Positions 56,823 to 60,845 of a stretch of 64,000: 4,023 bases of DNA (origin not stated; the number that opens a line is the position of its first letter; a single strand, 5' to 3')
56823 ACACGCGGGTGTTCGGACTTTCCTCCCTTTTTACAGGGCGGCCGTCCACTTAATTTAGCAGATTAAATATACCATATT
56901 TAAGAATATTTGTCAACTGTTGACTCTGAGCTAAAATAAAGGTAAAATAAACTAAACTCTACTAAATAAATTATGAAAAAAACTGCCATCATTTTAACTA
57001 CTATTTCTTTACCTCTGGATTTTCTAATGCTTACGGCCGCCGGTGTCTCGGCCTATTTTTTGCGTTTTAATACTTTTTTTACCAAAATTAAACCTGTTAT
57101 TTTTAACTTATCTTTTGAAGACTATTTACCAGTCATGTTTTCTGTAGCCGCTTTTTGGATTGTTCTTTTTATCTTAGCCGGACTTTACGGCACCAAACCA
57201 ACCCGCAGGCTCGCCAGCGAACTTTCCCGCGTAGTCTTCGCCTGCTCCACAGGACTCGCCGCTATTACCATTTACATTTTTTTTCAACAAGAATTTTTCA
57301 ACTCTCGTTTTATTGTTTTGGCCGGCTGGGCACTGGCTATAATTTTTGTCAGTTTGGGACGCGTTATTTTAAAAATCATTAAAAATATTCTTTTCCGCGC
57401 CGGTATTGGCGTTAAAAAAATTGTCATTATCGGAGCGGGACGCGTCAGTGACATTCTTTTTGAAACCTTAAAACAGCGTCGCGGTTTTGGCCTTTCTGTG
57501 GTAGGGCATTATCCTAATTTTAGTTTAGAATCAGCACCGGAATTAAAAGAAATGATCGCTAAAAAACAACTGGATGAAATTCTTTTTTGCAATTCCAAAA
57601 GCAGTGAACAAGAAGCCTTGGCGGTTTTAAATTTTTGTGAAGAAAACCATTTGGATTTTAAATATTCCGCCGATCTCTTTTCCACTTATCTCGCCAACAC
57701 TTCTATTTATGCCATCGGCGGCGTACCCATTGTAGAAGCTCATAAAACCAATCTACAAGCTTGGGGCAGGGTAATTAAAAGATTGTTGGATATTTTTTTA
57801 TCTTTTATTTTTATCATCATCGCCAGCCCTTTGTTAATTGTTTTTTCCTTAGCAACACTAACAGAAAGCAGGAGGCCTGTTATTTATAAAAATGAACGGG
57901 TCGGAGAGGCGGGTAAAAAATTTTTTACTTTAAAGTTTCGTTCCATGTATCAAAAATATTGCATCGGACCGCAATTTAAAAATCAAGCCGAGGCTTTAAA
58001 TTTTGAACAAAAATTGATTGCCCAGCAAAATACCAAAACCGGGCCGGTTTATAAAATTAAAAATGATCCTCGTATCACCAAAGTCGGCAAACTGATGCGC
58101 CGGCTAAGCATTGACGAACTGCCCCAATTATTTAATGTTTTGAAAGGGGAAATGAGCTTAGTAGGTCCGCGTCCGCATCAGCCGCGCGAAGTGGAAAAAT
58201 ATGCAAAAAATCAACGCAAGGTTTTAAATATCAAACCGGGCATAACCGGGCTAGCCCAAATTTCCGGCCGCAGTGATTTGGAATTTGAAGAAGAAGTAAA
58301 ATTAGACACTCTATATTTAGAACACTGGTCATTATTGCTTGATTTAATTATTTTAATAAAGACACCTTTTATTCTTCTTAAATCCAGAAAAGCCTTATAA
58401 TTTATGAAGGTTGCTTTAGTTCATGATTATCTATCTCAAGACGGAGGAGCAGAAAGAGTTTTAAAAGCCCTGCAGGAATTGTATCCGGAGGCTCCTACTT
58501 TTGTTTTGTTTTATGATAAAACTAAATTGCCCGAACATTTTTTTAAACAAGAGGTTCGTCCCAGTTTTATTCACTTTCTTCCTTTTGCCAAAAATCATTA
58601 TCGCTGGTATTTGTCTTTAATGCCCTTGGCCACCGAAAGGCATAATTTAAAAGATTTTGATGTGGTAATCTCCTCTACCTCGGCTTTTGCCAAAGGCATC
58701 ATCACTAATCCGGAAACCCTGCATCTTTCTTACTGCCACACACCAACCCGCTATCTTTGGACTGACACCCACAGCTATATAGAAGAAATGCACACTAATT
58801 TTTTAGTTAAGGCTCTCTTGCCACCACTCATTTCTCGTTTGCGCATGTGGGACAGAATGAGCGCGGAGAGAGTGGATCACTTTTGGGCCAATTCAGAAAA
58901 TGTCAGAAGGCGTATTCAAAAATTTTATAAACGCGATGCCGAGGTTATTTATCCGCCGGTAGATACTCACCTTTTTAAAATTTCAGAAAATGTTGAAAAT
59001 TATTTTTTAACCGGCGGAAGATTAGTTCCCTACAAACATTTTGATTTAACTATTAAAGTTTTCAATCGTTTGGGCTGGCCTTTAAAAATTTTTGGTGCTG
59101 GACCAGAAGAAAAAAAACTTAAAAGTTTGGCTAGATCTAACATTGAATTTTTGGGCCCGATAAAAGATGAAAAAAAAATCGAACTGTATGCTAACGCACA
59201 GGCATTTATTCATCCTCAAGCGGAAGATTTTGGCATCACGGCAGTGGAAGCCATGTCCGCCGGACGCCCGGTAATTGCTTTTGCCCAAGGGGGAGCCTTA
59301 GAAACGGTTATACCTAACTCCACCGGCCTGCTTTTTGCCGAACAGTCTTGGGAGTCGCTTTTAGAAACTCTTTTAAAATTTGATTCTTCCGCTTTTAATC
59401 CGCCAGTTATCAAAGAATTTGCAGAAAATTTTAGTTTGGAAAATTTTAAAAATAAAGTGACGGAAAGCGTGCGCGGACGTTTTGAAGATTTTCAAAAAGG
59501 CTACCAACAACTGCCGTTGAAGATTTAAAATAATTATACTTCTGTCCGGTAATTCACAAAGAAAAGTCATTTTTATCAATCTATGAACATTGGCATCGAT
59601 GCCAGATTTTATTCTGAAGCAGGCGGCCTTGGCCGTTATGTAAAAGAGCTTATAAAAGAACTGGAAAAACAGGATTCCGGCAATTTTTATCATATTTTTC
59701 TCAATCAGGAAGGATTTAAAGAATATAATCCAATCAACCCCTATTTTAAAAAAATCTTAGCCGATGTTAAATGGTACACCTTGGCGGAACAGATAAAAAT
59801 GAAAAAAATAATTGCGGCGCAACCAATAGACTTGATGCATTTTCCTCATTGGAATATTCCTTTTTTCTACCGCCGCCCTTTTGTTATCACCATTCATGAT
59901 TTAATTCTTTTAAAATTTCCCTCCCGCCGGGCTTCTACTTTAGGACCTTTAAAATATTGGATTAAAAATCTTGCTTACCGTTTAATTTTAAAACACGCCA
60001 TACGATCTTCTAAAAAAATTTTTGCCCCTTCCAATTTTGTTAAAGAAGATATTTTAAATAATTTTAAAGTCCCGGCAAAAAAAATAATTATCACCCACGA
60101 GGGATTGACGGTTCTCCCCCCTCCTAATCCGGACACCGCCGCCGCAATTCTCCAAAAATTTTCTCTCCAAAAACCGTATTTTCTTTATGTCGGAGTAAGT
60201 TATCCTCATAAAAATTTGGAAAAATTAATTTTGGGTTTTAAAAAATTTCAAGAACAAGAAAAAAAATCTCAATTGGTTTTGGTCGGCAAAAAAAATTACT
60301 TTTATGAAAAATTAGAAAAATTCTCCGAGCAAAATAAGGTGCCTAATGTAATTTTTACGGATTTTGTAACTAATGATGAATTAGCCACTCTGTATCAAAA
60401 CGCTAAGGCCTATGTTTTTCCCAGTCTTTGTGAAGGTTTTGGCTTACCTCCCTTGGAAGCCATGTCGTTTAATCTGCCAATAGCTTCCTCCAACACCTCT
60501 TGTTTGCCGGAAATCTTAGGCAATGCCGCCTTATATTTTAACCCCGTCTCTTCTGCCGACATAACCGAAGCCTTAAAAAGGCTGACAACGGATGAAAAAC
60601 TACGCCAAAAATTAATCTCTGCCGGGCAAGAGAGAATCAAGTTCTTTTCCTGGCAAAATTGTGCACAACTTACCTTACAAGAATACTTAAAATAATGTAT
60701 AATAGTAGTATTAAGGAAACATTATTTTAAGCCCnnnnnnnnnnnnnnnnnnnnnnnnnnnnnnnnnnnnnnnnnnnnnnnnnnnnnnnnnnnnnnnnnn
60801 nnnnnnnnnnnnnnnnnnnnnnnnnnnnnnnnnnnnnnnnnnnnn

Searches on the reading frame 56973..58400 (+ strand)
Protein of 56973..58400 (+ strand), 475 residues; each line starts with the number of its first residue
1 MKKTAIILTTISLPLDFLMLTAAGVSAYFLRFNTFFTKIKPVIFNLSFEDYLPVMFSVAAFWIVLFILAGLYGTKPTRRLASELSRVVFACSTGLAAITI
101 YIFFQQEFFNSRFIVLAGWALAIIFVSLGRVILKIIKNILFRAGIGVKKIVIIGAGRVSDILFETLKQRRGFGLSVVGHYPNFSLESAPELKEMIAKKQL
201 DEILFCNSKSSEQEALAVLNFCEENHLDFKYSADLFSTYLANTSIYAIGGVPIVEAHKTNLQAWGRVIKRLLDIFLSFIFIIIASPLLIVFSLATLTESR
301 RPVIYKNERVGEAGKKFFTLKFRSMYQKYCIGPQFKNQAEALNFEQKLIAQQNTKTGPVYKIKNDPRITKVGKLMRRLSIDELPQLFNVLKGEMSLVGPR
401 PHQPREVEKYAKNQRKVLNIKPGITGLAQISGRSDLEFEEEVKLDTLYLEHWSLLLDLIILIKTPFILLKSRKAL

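Call 70: search_protein_families(library=pfam, proteins=[window:56973-58400:+], max_evalue=0.00001)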
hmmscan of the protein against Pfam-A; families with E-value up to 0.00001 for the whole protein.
window:56973-58400:+ (475 aa): 2 families
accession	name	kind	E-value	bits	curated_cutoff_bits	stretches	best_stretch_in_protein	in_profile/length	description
PF02397.22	Bac_transf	-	3.4e-62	209.6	27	1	269-469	1-178/179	Bacterial sugar transferase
PF13727.12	CoA_binding_3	-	4.4e-07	30.5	25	1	69-195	3-137/175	CoA-binding domain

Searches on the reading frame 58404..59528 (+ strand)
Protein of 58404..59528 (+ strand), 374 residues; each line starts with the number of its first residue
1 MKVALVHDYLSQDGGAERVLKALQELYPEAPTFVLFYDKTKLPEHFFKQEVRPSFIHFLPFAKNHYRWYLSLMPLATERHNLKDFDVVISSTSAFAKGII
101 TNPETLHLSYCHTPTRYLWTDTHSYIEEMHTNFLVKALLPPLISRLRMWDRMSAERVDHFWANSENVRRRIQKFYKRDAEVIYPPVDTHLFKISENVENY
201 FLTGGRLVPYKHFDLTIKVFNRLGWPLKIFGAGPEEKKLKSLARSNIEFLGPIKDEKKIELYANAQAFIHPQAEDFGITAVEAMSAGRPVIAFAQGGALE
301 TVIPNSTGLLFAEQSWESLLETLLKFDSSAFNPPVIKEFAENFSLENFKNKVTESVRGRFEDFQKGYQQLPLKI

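Call 70: search_protein_families(library=pfam, proteins=[window:58404-59528:+], max_evalue=0.00001)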
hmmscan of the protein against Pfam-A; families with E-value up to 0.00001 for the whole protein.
window:58404-59528:+ (374 aa): 3 families
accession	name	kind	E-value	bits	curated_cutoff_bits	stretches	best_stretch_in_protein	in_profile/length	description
PF00534.26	Glycos_transf_1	-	3e-28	99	26.4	1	197-326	14-155/172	Glycosyl transferases group 1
PF13692.12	Glyco_trans_1_4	-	3.2e-21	76.5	27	1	200-324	3-137/142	Glycosyl transferases group 1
PF13439.12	Glyco_transf_4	-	6.3e-10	39.8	28.5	1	14-189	2-169/170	Glycosyltransferase Family 4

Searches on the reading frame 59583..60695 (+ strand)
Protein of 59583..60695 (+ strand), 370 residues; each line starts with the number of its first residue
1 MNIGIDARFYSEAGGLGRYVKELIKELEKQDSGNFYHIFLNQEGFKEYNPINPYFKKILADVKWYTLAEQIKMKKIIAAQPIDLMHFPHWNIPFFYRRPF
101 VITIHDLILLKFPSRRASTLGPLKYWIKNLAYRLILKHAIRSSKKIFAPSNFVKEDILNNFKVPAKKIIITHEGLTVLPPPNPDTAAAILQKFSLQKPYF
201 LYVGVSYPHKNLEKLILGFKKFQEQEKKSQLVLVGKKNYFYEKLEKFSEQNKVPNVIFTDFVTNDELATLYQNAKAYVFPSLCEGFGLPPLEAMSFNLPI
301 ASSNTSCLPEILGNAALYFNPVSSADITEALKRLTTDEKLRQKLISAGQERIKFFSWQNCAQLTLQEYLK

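Call 70: search_protein_families(library=pfam, proteins=[window:59583-60695:+], max_evalue=0.00001)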
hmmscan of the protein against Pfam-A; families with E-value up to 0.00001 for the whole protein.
window:59583-60695:+ (370 aa): 5 families
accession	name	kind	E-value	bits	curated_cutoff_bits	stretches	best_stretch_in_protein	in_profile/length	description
PF00534.26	Glycos_transf_1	-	2.3e-32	112.3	26.4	1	195-351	13-172/172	Glycosyl transferases group 1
PF13692.12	Glyco_trans_1_4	-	2.9e-23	83.1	27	1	198-337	2-142/142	Glycosyl transferases group 1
PF13439.12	Glyco_transf_4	-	2.2e-16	60.8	28.5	1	14-174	2-165/170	Glycosyltransferase Family 4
PF13524.12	Glyco_trans_1_2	-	2.4e-07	31.3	25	1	229-362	15-140/144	Glycosyl transferase-like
PF20706.3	GT4-conflict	-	4.7e-07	29.6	26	1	226-315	230-323/385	Family 4 Glycosyltransferase in conflict systems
